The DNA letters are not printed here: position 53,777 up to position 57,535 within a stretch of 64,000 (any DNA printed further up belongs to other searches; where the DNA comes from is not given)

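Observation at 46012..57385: About 11.4 kb encoding three tandem paralogous giant modules with no recognisable domain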

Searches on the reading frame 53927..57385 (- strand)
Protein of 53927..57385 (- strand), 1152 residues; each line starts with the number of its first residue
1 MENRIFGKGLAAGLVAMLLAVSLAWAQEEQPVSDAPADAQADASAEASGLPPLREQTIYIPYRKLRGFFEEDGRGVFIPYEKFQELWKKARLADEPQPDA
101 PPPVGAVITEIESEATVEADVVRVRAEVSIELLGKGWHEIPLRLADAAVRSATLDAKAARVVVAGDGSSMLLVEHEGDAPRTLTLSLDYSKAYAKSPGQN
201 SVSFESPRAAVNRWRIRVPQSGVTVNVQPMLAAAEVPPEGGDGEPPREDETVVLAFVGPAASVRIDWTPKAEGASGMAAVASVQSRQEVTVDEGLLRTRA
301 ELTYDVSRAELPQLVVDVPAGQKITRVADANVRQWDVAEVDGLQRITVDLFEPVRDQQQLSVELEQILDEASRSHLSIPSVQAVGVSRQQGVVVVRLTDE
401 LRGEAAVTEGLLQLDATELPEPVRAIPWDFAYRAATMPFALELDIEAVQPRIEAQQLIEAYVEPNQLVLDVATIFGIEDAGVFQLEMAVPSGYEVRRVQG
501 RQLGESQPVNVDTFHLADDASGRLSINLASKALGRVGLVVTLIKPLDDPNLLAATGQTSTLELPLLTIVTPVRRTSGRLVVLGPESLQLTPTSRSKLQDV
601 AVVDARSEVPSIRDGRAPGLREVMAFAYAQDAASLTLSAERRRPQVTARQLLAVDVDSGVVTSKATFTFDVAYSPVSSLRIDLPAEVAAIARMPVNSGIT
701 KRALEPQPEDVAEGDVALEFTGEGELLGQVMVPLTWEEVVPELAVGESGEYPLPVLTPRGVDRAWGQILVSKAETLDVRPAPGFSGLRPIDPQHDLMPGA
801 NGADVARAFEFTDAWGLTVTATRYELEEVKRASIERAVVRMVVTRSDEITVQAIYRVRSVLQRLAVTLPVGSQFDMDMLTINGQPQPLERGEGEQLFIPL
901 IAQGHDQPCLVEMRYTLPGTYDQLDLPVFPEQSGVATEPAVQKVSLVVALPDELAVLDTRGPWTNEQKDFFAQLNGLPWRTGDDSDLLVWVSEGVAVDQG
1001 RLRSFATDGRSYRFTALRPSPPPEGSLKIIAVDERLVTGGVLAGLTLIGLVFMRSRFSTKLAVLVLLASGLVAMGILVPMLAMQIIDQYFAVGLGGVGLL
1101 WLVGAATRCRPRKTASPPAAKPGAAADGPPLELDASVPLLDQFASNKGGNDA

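Call 9: search_protein_families(library=pfam, proteins=[window:53927-57385:-], max_evalue=1)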
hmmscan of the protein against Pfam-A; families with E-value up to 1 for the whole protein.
window:53927-57385:- (1152 aa): 1 family
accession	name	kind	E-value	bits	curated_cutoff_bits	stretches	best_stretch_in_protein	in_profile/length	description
PF20596.3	pAdhesive_11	-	0.78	10.4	24.3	0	649-687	3-41/112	Putative adhesive domain (group 11)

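Call 11: search_protein_families(library=ncbifam, proteins=[window:53927-57385:-], max_evalue=1)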
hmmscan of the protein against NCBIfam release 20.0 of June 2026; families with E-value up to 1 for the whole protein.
window:53927-57385:- (1152 aa): 0 families

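Call 12: search_solved_structures(query=window:53927-57385:-, max_evalue=1)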
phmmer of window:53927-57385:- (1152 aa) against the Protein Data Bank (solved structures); distinct sequences matched with E-value up to 1: 0.

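Call 14: find_homologous_proteins(query=window:53927-57385:-, max_evalue=0.001)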
Query window:53927-57385:- (1152 aa): 573 proteins with E <= 0.001 among 8000 candidates; the best 120 are listed.
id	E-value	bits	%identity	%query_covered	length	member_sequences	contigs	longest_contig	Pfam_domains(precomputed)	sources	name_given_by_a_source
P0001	0.0e+0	2379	96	100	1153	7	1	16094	-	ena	-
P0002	0.0e+0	2116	87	96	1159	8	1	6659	-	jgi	jgi:hypothetical protein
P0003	0.0e+0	2008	84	95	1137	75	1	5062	-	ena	-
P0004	0.0e+0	1859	78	94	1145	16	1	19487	-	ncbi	-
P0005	0.0e+0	1702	69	97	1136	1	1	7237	-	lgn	-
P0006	0.0e+0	1691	69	99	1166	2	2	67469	-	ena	-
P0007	0.0e+0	1519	62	97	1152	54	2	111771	-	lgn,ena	-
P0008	0.0e+0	1517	62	99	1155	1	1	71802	-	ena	-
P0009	0.0e+0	1348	56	97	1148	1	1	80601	-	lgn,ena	-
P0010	0.0e+0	1334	55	99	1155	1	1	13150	-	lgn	-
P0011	0.0e+0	1323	56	94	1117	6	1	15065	-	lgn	-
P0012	0.0e+0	1311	54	98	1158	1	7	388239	-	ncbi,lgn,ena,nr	ncbi:MAG: hypothetical protein H8E66_27310 [Planctomycetes bacterium]|nr:hypothetical protein [Planc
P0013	0.0e+0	1309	54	98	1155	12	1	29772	-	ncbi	-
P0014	0.0e+0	1308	57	90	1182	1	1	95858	-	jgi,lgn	jgi:hypothetical protein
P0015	0.0e+0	1308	54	99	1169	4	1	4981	-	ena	-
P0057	0.0e+0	1046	47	96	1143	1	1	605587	-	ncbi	-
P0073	0.0e+0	1035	47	95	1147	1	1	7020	-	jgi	jgi:hypothetical protein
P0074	0.0e+0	1035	46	93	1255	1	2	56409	-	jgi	jgi:hypothetical protein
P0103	0.0e+0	1014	46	95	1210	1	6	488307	-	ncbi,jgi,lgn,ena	-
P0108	0.0e+0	1013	48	91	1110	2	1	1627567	-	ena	-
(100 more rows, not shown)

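Call 16: find_encoding_contigs(protein=P0012, flank=10000, max_places=2)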
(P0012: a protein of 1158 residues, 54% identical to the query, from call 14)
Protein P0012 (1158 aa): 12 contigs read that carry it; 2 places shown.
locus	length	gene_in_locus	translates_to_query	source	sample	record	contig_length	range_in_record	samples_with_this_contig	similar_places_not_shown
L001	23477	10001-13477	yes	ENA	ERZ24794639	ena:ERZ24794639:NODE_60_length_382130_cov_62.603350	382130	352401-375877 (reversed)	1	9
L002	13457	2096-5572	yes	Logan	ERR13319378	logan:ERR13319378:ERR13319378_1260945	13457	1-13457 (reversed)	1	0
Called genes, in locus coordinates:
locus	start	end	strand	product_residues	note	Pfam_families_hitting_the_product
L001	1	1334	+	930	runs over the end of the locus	PF01935:DUF87 (faint)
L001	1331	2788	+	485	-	-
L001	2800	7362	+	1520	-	PF00069:Pkinase, PF07714:PK_Tyr_Ser-Thr, PF06439:3keto-disac_hyd, PF23381:Beta-prop_IFT122_1st, PF23389:Beta-prop_WDR19_1st, PF23410:Beta-prop_VPS8, PF23414:Beta-prop_EML_2, PF23756:Beta-prop_HPS5, +61 more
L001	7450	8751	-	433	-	PF01011:PQQ (faint), PF13360:PQQ_2, PF13570:Beta-prop_ACSF4, PF13360:PQQ_2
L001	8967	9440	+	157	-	-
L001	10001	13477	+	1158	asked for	-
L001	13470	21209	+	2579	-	-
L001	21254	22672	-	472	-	PF03109:ABC1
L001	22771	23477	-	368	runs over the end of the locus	PF17784:Sulfotransfer_4 (faint), PF13469:Sulfotransfer_3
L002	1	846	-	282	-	?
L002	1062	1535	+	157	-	-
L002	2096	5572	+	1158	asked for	-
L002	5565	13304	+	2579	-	-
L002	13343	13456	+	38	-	?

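Call 17: find_encoding_contigs(protein=P0108, flank=10000, max_places=2)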
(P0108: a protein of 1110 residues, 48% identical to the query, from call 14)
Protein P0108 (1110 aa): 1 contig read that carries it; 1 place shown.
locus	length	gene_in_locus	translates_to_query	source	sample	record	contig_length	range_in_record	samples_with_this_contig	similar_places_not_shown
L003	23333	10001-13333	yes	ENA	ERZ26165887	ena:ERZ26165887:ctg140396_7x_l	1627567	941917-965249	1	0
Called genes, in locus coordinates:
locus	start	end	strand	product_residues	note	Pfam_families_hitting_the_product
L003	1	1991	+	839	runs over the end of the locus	PF12156:ATPase-cat_bd, PF00403:HMA (weak), PF00122:E1-E2_ATPase, PF00702:Hydrolase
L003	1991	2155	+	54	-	PF03597:FixS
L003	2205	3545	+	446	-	PF00034:Cytochrom_C, PF13442:Cytochrome_CBB3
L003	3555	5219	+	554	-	PF11563:Protoglobin, PF00512:HisKA (weak), PF02518:HATPase_c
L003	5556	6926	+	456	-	PF00072:Response_reg, PF00158:Sigma54_activat, PF14532:Sigma54_activ_2, PF07728:AAA_5 (weak), PF25601:AAA_lid_14, PF02954:HTH_8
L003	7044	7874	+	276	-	PF05721:PhyH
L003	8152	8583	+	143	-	PF01636:APH (faint), PF06293:Kdo (faint)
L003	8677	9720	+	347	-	PF00015:MCPsignal, PF02743:dCache_1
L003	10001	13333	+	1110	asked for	-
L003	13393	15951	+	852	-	-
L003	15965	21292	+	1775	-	-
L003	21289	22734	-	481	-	PF20254:DMFA2_C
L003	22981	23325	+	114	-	PF13828:DUF4190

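Call 20: find_encoding_contigs(protein=P0057, flank=10000, max_places=1)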
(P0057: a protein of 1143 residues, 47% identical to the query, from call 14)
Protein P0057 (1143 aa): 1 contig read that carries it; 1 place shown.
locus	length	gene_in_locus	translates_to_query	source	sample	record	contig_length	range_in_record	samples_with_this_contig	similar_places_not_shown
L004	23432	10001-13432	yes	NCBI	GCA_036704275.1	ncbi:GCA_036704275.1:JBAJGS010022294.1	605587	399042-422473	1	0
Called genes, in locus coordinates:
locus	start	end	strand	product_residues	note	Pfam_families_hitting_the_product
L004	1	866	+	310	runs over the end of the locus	-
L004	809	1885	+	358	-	-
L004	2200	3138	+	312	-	PF01261:AP_endonuc_2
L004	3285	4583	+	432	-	PF01011:PQQ (faint), PF13360:PQQ_2, PF13570:Beta-prop_ACSF4 (weak), PF13360:PQQ_2 (weak)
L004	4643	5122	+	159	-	-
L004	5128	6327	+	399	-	PF00437:T2SSE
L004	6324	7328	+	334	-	PF00482:T2SSF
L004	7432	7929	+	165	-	-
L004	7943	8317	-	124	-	PF08274:Zn_Ribbon_YjdM, PF03831:YjdM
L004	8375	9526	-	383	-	PF00924:MS_channel_2nd, PF21082:MS_channel_3rd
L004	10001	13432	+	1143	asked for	-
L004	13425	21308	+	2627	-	-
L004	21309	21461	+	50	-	-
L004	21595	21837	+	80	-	-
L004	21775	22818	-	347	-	PF00015:MCPsignal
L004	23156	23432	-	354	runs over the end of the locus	PF00072:Response_reg, PF01339:CheB_methylest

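Call 21: find_encoding_contigs(protein=P0103, flank=10000, max_places=1)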
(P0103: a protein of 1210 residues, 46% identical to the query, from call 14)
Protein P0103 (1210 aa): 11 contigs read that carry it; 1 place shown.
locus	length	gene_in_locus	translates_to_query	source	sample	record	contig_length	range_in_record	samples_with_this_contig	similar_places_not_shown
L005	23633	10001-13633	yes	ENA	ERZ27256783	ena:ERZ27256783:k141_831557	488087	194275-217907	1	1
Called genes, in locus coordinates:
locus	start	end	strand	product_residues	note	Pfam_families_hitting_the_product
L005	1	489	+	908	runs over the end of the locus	PF07635:PSCyt1, PF07583:PSCyt2, PF07587:PSD1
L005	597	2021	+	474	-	PF07394:DUF1501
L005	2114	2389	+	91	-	-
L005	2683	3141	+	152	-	PF02675:AdoMet_dc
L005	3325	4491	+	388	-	PF13472:Lipase_GDSL_2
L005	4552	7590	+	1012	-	PF23500:DUF7133, PF13646:HEAT_2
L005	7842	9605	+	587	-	PF01663:Phosphodiest, PF01676:Metalloenzyme, PF00884:Sulfatase (weak)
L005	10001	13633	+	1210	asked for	-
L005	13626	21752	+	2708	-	-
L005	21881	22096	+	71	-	-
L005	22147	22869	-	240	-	PF04338:DUF481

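Call 23: find_encoding_contigs(protein=P0001, flank=10000, max_places=2)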
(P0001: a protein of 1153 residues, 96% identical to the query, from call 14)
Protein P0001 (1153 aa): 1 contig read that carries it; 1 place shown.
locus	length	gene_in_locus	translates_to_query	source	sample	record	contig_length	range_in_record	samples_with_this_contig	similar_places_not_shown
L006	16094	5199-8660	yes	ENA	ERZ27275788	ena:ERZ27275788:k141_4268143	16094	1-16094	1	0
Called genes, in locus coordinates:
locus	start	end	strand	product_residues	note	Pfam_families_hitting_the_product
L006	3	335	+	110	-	?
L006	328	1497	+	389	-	PF13795:HupE_UreJ_2, PF04955:HupE_UreJ (weak)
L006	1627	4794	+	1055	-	-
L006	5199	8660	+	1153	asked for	-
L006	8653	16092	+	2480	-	?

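Call 24: find_encoding_contigs(protein=P0006, flank=10000, max_places=2)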
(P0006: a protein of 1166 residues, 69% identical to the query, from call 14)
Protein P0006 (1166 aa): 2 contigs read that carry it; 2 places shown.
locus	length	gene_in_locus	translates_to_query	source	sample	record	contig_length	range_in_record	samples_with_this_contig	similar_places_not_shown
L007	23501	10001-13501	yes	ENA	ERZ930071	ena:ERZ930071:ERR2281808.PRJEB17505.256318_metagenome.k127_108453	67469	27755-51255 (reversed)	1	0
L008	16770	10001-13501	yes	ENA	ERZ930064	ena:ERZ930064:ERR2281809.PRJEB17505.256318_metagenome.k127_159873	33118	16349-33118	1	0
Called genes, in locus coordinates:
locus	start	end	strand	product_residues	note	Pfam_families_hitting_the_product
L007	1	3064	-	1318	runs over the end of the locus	PF13472:Lipase_GDSL_2, PF23500:DUF7133, PF13646:HEAT_2 (weak), PF00034:Cytochrom_C (weak), PF13442:Cytochrome_CBB3 (faint)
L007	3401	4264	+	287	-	PF00263:Secretin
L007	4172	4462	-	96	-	-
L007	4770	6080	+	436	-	PF07583:PSCyt2, PF07587:PSD1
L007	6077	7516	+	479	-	PF07394:DUF1501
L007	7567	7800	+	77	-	PF13711:DUF4160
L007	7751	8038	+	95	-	PF10387:DUF2442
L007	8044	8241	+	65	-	-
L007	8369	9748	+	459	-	-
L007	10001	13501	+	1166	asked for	-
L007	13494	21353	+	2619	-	-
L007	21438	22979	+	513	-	PF00884:Sulfatase, PF01663:Phosphodiest (weak), PF16347:SGSH_C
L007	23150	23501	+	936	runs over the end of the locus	PF07583:PSCyt2, PF07587:PSD1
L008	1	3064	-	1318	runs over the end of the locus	PF13472:Lipase_GDSL_2, PF23500:DUF7133, PF13646:HEAT_2 (weak), PF00034:Cytochrom_C (weak), PF13442:Cytochrome_CBB3 (faint)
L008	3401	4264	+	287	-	PF00263:Secretin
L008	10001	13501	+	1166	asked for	-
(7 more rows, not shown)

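Call 29: find_related_loci(query=A1, collection=genome_contigs, flank=10000)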
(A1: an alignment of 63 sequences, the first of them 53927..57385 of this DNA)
Query A1 (1152 aa) in genome_contigs; peptide patterns used: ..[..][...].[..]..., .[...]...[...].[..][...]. (x = any residue, [..] = any of these).
384 stretches matched a pattern; 329 encode a relative of the query (tblastn E <= 1e-3); the best 80 are kept; 80 distinct loci.
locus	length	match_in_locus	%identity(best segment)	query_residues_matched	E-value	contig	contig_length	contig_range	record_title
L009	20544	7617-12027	96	1-1152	0e+0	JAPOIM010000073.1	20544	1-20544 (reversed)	MAG: Planctomycetota bacterium isolate bin36 NODE_73_length_20544_cov_2.025407, whole genome shotgun sequence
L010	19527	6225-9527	84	21-1118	0e+0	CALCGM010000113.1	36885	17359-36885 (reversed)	MAG TPA_asm: uncultured Planctomycetaceae bacterium isolate ERR2206794_bin.65_CONCOCT_v1.1_MAG genome assembly, contig:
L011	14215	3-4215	63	52-1132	0e+0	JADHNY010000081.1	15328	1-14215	MAG: Pirellulales bacterium isolate BS301-5m-G80 BS301-5m-C4941, whole genome shotgun sequence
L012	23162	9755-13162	54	22-1152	0e+0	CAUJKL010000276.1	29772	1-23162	MAG: Planctomycetota bacterium isolate KLAP164 genome assembly, contig: KLAP164_120150, whole genome shotgun sequence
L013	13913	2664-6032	52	10-1130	0e+0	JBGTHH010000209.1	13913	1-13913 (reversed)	MAG: Pirellulaceae bacterium isolate JTS-RE234 k141_4779396, whole genome shotgun sequence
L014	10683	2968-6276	52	10-1106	0e+0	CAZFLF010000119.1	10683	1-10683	MAG TPA_asm: uncultured Pirellulaceae bacterium isolate SRP136066_co1_133 genome assembly, contig: NODE_8153_length_1068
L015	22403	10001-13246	51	31-1115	0e+0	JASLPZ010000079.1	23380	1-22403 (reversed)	MAG: Pirellulaceae bacterium isolate Arabian11_MAG_71 NODE_79_length_23380_cov_4.458868, whole genome shotgun sequence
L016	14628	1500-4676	52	53-1112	0e+0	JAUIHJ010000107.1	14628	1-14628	MAG: bacterium isolate Co_bin.204 NODE_22883_length_14628_cov_1.126681, whole genome shotgun sequence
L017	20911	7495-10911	53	15-1149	0e+0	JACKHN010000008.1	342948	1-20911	MAG: Planctomycetaceae bacterium isolate HK-STAS-PLAN-19 HK-STAS-PLAN-19_8, whole genome shotgun sequence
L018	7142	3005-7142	51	10-1108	0e+0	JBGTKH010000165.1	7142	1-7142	MAG: Pirellulaceae bacterium isolate JTS-RE308 k141_1142287, whole genome shotgun sequence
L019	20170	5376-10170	47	26-1150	0e+0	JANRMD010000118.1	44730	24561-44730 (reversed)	MAG: Pirellulaceae bacterium isolate bins.61 k141_3320877, whole genome shotgun sequence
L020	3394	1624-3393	84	1-587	0e+0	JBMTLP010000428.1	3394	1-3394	MAG: Pirellulales bacterium isolate LKB_V2_S15_100percent_par_LKB_V2_S15_metabat.40 NODE_23730_length_3394_cov_3.617251,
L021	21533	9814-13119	47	6-1130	0e+0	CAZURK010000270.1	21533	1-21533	MAG TPA_asm: uncultured Pirellulaceae bacterium isolate SRP077602_co10_409 genome assembly, contig: NODE_7539_length_215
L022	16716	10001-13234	47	25-1101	0e+0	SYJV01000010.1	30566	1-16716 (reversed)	MAG: Planctomycetaceae bacterium isolate F1-80-MAGs021 F1-80__c10812, whole genome shotgun sequence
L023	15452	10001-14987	47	19-1135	0e+0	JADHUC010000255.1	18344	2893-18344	MAG: Pirellulaceae bacterium isolate BS150m-G36 BS-150m-C2648, whole genome shotgun sequence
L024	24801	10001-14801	47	48-1152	0e+0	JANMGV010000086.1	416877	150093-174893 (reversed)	MAG: Pirellulaceae bacterium isolate OTE_70_metabat_376 OTE_70_k141_3632017, whole genome shotgun sequence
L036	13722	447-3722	45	13-1101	0e+0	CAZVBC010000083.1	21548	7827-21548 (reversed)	MAG TPA_asm: uncultured Pirellulaceae bacterium isolate SRP150892_co2_6 genome assembly, contig: NODE_3336_length_21548_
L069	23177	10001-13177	45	53-1108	0e+0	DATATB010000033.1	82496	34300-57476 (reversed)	MAG TPA_asm: Pirellulales bacterium isolate SMAG_U5535 k141_3826876, whole genome shotgun sequence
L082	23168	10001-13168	47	49-1112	0e+0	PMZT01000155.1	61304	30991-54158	MAG: Planctomycetia bacterium isolate fen_1346 73.20110800_E3D.93_contig_1109, whole genome shotgun sequence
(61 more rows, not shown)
